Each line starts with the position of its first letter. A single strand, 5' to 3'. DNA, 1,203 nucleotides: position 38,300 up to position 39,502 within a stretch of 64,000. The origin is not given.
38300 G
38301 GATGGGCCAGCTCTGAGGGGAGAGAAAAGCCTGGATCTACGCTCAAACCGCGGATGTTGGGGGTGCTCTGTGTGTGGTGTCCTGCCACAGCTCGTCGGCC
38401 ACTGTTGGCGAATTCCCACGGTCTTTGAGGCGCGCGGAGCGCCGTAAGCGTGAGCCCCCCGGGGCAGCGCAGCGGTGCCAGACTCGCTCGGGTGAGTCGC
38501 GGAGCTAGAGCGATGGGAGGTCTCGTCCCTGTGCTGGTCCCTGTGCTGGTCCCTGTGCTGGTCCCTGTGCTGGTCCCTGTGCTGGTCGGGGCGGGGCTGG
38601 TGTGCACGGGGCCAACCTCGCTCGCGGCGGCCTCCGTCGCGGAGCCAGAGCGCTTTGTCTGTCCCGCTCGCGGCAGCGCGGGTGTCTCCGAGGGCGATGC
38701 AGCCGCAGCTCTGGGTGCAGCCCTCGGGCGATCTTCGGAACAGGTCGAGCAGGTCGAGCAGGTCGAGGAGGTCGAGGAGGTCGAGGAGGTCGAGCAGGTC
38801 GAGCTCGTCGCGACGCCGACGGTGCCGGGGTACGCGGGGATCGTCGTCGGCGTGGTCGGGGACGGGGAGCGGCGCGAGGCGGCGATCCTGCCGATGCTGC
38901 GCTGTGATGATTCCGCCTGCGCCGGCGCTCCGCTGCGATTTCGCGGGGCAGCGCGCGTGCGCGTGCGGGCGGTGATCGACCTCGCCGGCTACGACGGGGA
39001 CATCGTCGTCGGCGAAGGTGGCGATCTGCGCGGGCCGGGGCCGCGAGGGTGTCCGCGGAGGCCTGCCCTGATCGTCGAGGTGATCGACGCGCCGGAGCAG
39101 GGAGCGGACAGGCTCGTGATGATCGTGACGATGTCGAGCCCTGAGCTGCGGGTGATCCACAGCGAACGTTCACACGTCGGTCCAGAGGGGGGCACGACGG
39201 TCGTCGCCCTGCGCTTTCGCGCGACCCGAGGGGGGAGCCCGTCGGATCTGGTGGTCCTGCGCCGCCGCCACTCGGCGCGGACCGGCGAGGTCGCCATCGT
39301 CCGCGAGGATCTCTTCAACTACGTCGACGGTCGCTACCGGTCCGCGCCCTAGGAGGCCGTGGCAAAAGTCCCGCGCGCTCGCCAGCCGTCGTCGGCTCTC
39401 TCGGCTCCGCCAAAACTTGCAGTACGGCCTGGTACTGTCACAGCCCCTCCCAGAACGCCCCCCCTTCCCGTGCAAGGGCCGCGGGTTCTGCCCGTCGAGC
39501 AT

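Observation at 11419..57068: Abundant GC-rich hairpin-forming intergenic repeat family of about 150-180 bp (at least 6 copies in 64 kb)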

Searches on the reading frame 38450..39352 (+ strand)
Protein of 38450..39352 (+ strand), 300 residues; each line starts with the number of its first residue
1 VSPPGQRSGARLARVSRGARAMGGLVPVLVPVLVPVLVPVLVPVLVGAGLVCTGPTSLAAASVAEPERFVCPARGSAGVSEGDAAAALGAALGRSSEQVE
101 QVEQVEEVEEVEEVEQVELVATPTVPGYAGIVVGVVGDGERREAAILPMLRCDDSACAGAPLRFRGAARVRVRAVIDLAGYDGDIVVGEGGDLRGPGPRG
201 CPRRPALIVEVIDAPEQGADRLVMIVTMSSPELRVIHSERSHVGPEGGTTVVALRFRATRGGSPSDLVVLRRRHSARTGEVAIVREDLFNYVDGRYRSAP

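Call 22: search_protein_families(library=pfam, proteins=[window:38450-39352:+], max_evalue=0.001)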
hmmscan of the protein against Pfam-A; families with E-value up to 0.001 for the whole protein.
window:38450-39352:+ (300 aa): 0 families

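Call 78: find_homologous_proteins(query=window:38450-39352:+, max_evalue=1e-20)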
Query window:38450-39352:+ (300 aa): 7 proteins with E <= 1e-20 among 8000 candidates.
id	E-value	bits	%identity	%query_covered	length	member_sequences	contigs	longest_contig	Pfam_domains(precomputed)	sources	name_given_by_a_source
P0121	5.7e-156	537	99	86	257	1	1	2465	-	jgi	jgi:hypothetical protein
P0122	6.2e-134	464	83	98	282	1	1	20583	-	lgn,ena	-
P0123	1.5e-125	437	85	85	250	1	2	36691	-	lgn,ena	-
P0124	2.7e-101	357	74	82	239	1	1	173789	-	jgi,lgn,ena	-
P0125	1.1e-80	290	79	59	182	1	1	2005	-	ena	-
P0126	3.9e-72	261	61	80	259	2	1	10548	-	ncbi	-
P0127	2.2e-61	226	65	62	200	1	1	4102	-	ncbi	-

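Call 79: find_encoding_contigs(protein=P0123, flank=10000, max_places=2)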
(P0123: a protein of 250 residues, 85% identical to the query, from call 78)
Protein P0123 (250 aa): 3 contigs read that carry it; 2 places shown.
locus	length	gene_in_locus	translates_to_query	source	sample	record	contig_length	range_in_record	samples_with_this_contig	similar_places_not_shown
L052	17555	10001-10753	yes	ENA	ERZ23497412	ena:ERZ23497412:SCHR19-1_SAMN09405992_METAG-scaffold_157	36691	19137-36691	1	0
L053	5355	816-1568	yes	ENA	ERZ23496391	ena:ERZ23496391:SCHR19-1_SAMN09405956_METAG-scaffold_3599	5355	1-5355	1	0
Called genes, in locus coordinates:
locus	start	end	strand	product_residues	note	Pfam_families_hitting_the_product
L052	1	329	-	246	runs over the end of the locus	-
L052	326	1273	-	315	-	PF13476:AAA_23 (faint), PF00005:ABC_tran, PF13304:AAA_21 (faint)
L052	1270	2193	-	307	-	-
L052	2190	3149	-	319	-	PF00005:ABC_tran, PF13304:AAA_21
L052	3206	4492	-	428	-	PF00266:Aminotran_5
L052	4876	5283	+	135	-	-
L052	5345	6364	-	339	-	PF00069:Pkinase, PF07714:PK_Tyr_Ser-Thr, PF01636:APH (weak)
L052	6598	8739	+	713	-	PF07676:PD40 (faint), PF26549:Tricorn_N (weak), PF26550:Tricorn_2nd (weak), PF26549:Tricorn_N (weak), PF02129:Peptidase_S15 (faint), PF00326:Peptidase_S9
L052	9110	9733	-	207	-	PF05494:MlaC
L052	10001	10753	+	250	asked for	-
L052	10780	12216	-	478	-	PF05656:DUF805 (weak)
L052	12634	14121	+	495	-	PF13948:DUF4215 (weak)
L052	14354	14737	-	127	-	PF01124:MAPEG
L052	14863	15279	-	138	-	-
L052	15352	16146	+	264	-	PF13091:PLDc_2, PF00614:PLDc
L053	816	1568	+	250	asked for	-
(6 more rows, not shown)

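Call 80: find_encoding_contigs(protein=P0122, flank=10000, max_places=2)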
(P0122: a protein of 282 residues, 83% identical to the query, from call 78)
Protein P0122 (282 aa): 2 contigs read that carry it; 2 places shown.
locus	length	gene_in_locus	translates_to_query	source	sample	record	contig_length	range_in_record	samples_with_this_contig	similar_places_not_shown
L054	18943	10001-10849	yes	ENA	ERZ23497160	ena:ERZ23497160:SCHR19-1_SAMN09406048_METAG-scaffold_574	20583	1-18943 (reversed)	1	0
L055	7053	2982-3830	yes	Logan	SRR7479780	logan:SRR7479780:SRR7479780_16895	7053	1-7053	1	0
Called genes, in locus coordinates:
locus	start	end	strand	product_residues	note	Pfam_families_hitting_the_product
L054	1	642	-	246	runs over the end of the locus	-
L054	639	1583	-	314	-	PF00005:ABC_tran, PF13304:AAA_21 (faint)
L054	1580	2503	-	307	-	-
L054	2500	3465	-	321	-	PF00005:ABC_tran, PF13304:AAA_21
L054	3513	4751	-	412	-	PF00266:Aminotran_5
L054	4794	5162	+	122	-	-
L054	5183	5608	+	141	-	-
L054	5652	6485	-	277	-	PF00069:Pkinase, PF07714:PK_Tyr_Ser-Thr, PF01636:APH (weak)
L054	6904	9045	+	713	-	PF07676:PD40 (faint), PF26549:Tricorn_N (weak), PF26550:Tricorn_2nd (faint), PF00326:Peptidase_S9, PF02129:Peptidase_S15 (faint)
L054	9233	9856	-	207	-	PF05494:MlaC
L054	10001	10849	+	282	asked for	-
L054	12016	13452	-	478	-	PF05656:DUF805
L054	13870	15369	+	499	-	-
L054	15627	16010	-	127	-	PF01124:MAPEG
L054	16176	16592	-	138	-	-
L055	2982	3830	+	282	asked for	-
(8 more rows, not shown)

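Call 81: find_encoding_contigs(protein=P0124, flank=10000, max_places=1)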
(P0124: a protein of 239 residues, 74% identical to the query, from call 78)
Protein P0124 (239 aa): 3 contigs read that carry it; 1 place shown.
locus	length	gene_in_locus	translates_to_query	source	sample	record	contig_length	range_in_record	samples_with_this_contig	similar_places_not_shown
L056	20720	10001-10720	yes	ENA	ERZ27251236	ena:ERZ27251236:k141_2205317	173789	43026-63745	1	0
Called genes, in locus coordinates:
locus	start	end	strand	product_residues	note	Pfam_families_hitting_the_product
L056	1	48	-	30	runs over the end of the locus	-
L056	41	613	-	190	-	PF01750:HycI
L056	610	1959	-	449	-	PF27537:HoxH (weak), PF00374:NiFeSe_Hases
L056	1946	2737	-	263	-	PF01058:Oxidored_q6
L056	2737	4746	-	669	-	PF12838:Fer4_7 (faint), PF13534:Fer4_17 (faint), PF13746:Fer4_18 (faint), PF13183:Fer4_8 (weak), PF13237:Fer4_10 (faint), PF17179:Fer4_22, PF00175:NAD_binding_1, PF10418:DHODB_Fe-S_bind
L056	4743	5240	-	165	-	PF00027:cNMP_binding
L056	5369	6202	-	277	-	PF00069:Pkinase, PF07714:PK_Tyr_Ser-Thr, PF01636:APH (weak)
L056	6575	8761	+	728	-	PF07676:PD40 (faint), PF26549:Tricorn_N (weak), PF26550:Tricorn_2nd (faint), PF26549:Tricorn_N (weak), PF02129:Peptidase_S15 (faint), PF00326:Peptidase_S9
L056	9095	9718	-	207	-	PF05494:MlaC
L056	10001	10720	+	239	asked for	-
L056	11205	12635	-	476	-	PF05656:DUF805 (weak)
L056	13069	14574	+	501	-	-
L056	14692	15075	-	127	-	PF01124:MAPEG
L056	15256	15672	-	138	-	-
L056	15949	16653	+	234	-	-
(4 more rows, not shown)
